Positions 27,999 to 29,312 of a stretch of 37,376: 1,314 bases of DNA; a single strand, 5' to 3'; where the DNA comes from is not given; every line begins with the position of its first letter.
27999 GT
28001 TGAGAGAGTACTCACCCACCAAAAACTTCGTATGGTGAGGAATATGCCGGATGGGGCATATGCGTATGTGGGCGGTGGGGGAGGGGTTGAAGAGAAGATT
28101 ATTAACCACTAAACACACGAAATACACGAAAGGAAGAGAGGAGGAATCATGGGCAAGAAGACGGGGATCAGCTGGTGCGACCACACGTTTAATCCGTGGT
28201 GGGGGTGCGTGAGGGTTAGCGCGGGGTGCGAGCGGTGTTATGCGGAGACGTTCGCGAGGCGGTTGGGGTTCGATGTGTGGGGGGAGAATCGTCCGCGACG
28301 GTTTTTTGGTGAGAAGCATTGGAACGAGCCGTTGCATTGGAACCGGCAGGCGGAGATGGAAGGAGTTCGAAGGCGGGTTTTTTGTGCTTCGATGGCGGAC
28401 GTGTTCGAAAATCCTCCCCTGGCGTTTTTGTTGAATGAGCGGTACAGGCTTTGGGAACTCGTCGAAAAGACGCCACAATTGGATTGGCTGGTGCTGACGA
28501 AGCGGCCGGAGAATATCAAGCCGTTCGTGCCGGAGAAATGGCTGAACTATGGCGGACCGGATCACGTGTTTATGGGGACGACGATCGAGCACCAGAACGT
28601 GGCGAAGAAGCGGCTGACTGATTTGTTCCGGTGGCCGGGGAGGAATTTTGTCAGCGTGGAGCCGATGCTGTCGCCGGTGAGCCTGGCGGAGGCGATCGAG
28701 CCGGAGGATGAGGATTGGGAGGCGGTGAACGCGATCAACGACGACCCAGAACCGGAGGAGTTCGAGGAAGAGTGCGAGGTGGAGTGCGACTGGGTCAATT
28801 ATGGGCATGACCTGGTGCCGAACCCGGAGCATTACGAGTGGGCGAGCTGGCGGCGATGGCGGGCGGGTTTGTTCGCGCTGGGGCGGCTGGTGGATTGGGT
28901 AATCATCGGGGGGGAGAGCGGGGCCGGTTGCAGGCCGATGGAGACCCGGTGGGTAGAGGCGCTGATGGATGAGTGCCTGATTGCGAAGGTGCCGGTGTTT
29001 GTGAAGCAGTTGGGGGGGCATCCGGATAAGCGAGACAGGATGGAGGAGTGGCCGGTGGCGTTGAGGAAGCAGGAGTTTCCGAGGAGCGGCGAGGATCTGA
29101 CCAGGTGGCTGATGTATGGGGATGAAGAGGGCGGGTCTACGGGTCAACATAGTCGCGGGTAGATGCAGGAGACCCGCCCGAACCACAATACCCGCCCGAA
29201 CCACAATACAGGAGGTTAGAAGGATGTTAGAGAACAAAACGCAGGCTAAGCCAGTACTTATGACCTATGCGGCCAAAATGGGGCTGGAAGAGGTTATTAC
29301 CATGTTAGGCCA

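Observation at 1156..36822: Sixteen copies of a ~32-nt C-arm/G-arm hairpin repeat (family H), twelve inserted in frame in essential phage genes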

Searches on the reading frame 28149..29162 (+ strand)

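Call 9: search_protein_families(library=pfam, proteins=[window:28149-29162:+], max_evalue=0.01)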
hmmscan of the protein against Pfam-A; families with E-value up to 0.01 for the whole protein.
window:28149-29162:+ (337 aa): 1 family
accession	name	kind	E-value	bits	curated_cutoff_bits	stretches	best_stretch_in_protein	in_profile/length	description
PF07505.17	DUF5131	-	1.2e-58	199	28.9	1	4-297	1-224/243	Protein of unknown function (DUF5131)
